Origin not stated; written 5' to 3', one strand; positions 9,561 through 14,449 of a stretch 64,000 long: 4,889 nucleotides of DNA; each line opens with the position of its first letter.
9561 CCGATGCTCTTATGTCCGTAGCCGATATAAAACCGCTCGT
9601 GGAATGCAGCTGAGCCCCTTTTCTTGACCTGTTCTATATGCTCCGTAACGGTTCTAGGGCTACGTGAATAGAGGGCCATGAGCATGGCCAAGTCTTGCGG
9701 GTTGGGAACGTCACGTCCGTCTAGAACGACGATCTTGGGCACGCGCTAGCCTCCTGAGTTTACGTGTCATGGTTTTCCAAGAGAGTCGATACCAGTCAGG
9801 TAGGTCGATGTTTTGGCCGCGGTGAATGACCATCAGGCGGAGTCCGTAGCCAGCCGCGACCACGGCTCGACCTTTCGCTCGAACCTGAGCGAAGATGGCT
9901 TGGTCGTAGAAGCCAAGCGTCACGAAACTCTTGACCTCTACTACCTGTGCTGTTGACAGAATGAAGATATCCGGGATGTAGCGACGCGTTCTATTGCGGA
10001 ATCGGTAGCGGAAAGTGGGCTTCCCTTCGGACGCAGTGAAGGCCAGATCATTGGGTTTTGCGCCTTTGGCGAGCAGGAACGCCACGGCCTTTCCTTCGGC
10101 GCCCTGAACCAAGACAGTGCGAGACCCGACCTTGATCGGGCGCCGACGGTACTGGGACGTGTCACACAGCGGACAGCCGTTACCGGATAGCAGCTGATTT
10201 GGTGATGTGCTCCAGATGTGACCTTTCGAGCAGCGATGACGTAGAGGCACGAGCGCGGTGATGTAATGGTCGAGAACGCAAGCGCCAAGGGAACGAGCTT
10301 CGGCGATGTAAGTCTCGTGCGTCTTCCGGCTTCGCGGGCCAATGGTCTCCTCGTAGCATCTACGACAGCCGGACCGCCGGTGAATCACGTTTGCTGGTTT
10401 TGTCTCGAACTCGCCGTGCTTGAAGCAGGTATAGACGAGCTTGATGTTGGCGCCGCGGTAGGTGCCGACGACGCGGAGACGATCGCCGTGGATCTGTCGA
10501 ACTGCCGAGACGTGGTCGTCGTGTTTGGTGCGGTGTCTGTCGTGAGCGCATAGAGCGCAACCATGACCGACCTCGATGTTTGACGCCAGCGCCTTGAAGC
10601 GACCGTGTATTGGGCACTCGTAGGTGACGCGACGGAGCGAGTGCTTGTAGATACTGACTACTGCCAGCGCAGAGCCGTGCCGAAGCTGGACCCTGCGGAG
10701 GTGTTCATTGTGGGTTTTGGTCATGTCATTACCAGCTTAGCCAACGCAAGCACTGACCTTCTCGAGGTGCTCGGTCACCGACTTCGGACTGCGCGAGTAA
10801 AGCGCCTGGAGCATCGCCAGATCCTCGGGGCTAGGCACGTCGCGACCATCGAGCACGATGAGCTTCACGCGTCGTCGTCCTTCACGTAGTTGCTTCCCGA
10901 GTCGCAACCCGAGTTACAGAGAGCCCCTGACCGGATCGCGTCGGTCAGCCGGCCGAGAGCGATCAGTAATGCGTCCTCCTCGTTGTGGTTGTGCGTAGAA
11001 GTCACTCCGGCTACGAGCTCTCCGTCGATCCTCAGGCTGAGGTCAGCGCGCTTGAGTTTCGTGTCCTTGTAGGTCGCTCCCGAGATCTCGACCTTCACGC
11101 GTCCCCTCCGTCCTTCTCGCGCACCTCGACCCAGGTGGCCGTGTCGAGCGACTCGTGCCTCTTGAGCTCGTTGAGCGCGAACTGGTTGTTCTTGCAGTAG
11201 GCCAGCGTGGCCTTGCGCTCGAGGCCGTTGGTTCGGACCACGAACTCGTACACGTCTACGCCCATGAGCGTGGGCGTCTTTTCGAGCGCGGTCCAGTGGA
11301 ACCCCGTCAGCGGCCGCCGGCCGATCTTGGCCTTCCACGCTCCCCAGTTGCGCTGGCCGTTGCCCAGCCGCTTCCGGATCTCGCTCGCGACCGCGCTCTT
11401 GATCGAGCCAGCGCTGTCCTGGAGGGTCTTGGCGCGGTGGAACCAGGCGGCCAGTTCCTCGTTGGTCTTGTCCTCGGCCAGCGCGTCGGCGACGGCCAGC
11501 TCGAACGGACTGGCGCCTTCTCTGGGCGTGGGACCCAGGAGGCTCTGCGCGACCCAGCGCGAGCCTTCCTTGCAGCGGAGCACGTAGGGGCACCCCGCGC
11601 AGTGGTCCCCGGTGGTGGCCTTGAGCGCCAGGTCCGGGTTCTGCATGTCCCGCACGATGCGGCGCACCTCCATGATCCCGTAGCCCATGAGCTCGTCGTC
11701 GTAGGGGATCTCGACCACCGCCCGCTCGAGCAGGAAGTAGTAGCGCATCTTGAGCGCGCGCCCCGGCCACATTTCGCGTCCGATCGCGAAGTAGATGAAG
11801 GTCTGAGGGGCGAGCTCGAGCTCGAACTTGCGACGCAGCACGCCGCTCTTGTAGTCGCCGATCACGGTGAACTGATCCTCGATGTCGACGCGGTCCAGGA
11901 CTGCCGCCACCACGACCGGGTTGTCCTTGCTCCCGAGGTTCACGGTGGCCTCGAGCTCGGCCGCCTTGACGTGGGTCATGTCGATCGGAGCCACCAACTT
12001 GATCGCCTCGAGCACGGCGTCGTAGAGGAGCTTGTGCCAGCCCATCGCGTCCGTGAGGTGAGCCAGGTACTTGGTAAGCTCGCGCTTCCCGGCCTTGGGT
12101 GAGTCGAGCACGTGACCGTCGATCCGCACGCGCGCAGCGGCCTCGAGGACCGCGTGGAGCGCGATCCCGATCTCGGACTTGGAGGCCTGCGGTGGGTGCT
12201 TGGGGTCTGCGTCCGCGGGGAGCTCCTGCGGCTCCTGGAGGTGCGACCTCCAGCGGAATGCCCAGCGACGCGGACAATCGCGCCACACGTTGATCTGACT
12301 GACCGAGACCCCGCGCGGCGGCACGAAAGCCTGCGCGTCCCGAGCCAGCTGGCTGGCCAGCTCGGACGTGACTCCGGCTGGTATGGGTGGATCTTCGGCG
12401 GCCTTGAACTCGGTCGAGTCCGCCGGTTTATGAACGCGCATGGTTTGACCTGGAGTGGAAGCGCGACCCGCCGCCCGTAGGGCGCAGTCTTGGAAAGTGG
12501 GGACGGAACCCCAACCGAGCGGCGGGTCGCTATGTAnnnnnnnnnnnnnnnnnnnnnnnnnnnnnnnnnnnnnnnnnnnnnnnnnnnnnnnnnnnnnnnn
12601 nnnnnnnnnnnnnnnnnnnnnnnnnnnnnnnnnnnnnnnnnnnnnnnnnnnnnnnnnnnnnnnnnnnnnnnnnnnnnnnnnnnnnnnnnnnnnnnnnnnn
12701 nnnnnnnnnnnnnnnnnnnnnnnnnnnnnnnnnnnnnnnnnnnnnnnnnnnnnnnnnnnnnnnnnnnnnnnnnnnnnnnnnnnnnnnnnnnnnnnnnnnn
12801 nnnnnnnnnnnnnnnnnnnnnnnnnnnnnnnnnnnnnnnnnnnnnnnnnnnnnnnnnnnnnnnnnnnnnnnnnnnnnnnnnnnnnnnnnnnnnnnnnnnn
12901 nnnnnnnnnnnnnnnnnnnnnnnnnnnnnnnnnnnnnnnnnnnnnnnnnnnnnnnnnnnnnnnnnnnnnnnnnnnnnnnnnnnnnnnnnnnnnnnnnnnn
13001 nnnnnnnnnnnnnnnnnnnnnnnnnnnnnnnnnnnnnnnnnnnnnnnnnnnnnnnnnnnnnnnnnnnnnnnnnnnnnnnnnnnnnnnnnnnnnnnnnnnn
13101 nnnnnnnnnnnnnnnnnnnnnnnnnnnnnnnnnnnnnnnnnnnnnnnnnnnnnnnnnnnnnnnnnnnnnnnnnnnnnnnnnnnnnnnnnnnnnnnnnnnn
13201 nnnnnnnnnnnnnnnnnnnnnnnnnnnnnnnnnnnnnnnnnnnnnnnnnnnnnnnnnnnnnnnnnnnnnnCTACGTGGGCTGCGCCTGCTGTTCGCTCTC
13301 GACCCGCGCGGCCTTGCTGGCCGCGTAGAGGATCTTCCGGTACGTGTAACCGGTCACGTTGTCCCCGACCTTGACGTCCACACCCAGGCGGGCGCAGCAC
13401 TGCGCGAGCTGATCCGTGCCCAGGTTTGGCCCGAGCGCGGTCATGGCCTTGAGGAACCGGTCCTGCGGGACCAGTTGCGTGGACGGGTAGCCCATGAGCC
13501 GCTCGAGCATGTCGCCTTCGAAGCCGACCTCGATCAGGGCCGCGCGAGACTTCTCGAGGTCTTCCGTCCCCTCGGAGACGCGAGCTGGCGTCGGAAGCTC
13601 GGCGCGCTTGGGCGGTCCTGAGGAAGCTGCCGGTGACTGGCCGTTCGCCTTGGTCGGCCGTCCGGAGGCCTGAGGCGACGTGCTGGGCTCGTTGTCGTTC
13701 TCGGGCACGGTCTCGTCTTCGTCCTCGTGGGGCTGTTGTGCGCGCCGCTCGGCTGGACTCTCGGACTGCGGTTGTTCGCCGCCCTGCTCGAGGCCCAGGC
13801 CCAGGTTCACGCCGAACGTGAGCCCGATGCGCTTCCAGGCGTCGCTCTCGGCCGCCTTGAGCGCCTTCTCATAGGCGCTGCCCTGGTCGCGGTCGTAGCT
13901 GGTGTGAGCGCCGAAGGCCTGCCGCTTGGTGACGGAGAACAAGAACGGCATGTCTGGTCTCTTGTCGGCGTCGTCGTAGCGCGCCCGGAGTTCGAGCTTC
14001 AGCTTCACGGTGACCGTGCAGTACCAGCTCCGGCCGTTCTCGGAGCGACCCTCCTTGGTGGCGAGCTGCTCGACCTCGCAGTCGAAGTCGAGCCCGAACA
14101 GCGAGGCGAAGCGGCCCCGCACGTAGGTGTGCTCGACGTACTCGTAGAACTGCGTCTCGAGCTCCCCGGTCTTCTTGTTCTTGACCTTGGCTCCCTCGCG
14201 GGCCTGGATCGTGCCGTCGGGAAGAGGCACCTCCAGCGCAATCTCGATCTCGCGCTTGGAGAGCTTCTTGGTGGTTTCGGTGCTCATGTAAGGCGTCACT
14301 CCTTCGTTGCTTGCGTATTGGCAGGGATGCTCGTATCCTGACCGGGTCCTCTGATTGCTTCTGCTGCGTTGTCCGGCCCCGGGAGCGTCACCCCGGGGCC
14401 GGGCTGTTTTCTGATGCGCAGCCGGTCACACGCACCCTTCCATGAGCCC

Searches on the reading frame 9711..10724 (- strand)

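Call 9: search_protein_families(library=pfam, proteins=[window:9711-10724:-], max_evalue=0.01)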
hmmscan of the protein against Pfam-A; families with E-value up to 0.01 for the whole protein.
window:9711-10724:- (337 aa): 5 families
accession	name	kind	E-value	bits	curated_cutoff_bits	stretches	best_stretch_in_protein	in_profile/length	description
PF24308.1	DUF7487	-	7.9e-14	52.5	27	1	190-293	121-220/220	Family of unknown function (DUF7487)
PF14311.12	DUF4379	-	1.2e-06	29.1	24.5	1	164-188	29-54/56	Probable Treble clef zinc finger domain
PF21817.3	CapR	-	8.3e-05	23.1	24.2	0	83-123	15-66/67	CapR homology domain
PF23545.1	Zn_ribbon_HMPTM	-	0.00087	19.2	27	0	36-47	32-43/45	HMPTM N-terminal zinc ribbon domain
PF05265.19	DUF723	-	0.0039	17.5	20.9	0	29-60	27-60/60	Protein of unknown function (DUF723)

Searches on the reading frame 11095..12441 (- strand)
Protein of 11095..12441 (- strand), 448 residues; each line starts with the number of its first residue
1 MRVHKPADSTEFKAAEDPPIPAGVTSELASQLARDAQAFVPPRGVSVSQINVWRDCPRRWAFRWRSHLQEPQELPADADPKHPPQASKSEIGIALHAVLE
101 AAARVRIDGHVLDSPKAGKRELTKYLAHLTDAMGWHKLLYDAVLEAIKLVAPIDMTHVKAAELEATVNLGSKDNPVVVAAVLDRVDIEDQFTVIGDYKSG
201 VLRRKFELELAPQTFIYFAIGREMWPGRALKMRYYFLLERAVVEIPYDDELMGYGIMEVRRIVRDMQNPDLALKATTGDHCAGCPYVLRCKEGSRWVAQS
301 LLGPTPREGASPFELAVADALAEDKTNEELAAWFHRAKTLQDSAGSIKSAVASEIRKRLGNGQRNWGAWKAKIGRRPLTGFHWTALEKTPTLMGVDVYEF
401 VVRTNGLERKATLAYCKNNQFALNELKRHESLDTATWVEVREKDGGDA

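Call 9: search_protein_families(library=pfam, proteins=[window:11095-12441:-], max_evalue=0.01)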
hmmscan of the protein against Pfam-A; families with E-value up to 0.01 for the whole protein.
window:11095-12441:- (448 aa): 1 family
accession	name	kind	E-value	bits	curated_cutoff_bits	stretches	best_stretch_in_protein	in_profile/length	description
PF12705.13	PDDEXK_1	-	5.4e-22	79.4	22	1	45-291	2-247/247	PD-(D/E)XK nuclease superfamily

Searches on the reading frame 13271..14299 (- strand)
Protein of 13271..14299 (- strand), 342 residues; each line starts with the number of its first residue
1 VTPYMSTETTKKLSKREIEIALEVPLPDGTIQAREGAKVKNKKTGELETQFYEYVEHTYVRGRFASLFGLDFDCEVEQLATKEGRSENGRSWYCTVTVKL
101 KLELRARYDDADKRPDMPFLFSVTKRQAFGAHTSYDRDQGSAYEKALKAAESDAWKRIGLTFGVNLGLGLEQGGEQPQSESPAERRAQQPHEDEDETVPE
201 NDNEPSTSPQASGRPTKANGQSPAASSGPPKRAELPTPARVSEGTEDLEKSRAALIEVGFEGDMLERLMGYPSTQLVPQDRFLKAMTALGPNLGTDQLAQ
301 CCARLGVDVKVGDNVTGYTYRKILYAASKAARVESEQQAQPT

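Call 9: search_protein_families(library=pfam, proteins=[window:13271-14299:-], max_evalue=0.01)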
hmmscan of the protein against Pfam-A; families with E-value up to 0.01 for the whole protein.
window:13271-14299:- (342 aa): 1 family
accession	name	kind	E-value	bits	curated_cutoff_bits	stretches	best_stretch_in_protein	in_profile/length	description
PF04098.21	Rad52_Rad22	-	4.4e-07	30.4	20.3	1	19-170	6-134/153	Rad52/22 family double-strand break repair protein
